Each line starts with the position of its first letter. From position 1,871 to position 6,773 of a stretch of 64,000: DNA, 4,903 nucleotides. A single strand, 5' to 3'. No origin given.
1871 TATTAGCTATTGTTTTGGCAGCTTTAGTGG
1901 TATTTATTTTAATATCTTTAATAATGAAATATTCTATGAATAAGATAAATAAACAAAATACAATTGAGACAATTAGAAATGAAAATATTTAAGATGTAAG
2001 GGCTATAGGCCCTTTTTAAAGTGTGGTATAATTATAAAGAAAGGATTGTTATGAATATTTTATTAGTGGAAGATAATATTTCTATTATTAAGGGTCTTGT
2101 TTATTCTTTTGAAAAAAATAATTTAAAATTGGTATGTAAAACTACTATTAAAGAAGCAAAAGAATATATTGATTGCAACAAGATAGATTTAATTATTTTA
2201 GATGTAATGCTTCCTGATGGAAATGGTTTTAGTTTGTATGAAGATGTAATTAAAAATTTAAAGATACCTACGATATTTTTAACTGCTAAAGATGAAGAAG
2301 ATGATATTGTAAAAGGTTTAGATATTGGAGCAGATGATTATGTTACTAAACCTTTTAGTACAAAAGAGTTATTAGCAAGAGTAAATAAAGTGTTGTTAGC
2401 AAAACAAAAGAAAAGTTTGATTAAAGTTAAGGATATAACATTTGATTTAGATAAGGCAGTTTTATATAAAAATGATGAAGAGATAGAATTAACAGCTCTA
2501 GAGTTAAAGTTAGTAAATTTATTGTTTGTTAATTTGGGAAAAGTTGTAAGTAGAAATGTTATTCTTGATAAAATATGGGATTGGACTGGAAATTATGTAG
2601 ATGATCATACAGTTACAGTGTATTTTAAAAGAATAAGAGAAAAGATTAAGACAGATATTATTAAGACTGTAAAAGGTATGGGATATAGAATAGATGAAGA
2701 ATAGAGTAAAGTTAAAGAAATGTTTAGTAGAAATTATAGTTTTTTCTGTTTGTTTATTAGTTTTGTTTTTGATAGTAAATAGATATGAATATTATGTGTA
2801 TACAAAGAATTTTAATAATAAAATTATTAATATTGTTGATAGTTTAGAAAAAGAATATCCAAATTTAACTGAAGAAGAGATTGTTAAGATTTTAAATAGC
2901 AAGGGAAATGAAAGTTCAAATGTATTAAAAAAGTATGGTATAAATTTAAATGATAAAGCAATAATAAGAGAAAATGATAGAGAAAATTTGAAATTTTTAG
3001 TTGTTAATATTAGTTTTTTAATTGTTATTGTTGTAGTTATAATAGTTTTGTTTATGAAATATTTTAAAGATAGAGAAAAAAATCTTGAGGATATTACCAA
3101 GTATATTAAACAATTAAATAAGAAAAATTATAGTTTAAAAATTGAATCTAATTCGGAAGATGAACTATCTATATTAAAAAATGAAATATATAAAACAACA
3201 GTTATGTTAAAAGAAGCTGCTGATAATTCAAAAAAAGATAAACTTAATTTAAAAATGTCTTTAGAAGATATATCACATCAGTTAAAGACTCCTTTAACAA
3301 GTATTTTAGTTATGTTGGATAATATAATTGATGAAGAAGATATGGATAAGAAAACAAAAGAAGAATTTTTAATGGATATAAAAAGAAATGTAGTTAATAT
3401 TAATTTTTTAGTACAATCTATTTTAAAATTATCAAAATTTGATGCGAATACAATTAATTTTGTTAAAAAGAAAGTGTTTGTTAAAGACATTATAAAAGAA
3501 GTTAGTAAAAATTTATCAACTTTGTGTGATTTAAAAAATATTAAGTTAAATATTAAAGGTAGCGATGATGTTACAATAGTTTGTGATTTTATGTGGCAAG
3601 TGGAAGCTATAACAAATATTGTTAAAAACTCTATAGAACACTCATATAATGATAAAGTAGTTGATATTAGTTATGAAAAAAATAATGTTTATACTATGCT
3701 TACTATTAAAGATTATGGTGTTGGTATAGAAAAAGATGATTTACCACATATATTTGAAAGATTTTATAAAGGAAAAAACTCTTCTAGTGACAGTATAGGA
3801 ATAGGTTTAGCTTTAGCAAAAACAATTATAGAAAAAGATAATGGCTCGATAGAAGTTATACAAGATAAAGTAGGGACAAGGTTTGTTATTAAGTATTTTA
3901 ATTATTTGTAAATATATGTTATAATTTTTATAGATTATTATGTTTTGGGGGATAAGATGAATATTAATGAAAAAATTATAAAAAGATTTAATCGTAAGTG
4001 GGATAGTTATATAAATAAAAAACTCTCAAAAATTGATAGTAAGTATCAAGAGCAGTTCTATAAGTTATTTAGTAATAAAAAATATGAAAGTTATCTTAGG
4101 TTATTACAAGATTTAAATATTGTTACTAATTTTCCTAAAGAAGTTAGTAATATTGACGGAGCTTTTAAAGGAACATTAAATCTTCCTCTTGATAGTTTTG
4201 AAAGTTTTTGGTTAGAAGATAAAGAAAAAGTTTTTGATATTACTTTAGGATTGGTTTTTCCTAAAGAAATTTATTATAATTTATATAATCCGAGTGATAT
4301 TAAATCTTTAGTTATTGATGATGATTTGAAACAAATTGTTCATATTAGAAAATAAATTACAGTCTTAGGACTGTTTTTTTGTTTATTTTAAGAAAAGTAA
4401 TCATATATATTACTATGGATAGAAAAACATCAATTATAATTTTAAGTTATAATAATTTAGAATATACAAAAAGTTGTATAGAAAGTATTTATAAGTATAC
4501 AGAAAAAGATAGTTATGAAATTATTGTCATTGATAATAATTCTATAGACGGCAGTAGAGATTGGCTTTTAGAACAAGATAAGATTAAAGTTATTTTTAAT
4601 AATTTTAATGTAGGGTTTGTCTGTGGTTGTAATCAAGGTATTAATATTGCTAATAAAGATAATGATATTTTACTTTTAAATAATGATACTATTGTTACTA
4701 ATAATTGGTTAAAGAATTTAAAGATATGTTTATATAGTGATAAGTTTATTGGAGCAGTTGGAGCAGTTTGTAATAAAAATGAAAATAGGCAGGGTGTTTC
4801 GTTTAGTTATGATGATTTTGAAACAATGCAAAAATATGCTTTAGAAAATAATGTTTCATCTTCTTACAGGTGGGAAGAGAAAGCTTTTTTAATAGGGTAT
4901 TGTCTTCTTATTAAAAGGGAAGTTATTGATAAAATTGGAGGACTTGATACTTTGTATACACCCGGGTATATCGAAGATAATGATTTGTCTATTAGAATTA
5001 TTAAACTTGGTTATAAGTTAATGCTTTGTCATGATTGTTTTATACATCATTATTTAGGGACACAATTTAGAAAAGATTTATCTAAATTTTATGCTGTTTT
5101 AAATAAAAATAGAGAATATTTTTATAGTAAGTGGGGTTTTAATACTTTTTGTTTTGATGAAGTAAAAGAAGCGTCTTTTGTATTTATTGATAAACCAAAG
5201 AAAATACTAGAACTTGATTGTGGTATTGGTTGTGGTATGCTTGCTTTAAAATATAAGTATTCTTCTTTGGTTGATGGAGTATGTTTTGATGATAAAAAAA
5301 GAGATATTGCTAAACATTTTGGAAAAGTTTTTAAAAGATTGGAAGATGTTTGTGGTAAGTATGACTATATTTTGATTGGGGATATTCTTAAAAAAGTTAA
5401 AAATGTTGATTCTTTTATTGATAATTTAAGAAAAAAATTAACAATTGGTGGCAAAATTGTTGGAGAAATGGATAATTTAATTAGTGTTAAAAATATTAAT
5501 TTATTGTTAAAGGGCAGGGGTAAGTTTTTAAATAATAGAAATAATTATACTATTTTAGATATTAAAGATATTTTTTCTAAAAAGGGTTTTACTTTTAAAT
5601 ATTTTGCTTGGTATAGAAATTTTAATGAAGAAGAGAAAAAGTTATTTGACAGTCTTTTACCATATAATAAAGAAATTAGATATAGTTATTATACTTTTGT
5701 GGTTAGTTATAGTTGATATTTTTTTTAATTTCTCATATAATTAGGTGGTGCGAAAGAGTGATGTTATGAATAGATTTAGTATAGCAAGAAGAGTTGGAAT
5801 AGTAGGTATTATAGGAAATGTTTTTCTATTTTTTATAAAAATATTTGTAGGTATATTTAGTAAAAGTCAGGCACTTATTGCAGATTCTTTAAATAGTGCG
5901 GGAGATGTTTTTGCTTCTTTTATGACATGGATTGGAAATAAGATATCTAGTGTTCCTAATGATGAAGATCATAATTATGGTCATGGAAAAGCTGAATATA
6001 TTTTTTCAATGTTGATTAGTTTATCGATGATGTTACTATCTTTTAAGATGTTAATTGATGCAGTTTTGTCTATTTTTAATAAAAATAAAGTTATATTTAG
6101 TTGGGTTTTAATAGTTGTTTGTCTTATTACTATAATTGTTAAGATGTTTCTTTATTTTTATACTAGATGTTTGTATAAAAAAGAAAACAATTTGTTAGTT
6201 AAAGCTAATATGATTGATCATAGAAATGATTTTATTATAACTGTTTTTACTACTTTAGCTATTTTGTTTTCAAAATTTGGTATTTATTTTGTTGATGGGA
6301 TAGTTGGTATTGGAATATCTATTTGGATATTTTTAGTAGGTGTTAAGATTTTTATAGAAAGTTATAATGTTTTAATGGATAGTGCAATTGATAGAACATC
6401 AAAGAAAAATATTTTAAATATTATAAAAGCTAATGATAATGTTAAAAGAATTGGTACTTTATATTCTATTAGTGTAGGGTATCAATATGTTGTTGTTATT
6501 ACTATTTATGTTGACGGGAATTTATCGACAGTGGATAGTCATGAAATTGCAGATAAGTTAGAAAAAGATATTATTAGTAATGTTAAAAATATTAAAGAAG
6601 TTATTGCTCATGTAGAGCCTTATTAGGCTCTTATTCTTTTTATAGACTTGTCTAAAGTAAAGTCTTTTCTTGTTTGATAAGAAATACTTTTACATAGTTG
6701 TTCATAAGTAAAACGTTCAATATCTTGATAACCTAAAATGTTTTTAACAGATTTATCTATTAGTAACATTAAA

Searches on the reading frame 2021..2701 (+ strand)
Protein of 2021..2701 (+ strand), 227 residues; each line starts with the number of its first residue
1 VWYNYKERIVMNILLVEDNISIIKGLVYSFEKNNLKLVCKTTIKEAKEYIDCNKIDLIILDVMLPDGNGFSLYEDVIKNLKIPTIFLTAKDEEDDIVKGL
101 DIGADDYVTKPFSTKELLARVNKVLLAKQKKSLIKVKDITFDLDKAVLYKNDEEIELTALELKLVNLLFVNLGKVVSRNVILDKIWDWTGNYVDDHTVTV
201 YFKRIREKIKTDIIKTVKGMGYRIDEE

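Call 83: search_protein_families(library=pfam, proteins=[window:2021-2701:+], max_evalue=0.0001)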
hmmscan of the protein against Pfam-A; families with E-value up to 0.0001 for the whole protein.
window:2021-2701:+ (227 aa): 2 families
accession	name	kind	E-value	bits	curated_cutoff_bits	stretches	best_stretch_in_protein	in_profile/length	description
PF00072.30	Response_reg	-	3.6e-23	82.3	30.2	1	13-122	1-111/111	Response regulator receiver domain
PF00486.34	Trans_reg_C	-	7.4e-19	68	26.2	1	153-224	2-77/77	Transcriptional regulatory protein, C terminal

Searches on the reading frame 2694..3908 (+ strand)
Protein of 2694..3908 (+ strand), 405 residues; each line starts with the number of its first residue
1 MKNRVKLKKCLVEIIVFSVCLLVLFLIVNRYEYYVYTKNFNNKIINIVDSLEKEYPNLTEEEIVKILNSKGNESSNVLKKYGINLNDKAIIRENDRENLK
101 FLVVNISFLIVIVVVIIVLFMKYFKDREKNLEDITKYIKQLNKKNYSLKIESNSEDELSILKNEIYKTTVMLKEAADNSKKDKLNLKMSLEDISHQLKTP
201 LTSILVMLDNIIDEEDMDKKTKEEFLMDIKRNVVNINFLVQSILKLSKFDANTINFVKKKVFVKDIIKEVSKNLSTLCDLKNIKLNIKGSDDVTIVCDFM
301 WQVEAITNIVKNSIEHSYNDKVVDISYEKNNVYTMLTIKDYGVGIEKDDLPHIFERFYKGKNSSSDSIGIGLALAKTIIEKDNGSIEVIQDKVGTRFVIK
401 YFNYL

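Call 83: search_protein_families(library=pfam, proteins=[window:2694-3908:+], max_evalue=0.0001)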
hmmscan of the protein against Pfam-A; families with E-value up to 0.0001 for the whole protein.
window:2694-3908:+ (405 aa): 3 families
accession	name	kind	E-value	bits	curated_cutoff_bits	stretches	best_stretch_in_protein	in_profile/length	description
PF02518.31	HATPase_c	-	2.6e-17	63.7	26.4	1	304-400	8-106/111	Histidine kinase-, DNA gyrase B-, and HSP90-like ATPase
PF00512.31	HisKA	-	6.6e-10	39.3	26.9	1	190-251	6-65/66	His Kinase A (phospho-acceptor) domain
PF13589.12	HATPase_c_3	-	5.6e-05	23.6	25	1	304-376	5-81/137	Histidine kinase-, DNA gyrase B-, and HSP90-like ATPase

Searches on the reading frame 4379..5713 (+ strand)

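Call 83: search_protein_families(library=pfam, proteins=[window:4379-5713:+], max_evalue=0.0001)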
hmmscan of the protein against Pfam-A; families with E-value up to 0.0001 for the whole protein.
window:4379-5713:+ (445 aa): 3 families
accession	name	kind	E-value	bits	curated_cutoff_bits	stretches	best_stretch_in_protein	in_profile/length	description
PF00535.33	Glycos_transf_2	-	2.1e-18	67.2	23.3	1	18-186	1-167/168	Glycosyl transferase family 2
PF13641.12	Glyco_tranf_2_3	-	4.6e-11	43.6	27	1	17-232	3-215/230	Glycosyltransferase like family 2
PF13489.12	Methyltransf_23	-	1.1e-05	25.7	27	1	257-405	8-160/164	Methyltransferase domain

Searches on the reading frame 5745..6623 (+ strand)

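Call 83: search_protein_families(library=pfam, proteins=[window:5745-6623:+], max_evalue=0.0001)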
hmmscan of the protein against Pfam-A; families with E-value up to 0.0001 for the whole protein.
window:5745-6623:+ (293 aa): 2 families
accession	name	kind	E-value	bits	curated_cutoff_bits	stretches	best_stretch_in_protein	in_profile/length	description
PF01545.26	Cation_efflux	-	1.1e-41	143.2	26.6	1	19-211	2-198/198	Cation efflux family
PF16916.11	ZT_dimer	-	1.5e-12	47.8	26.7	1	219-293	5-78/78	Dimerisation domain of Zinc Transporter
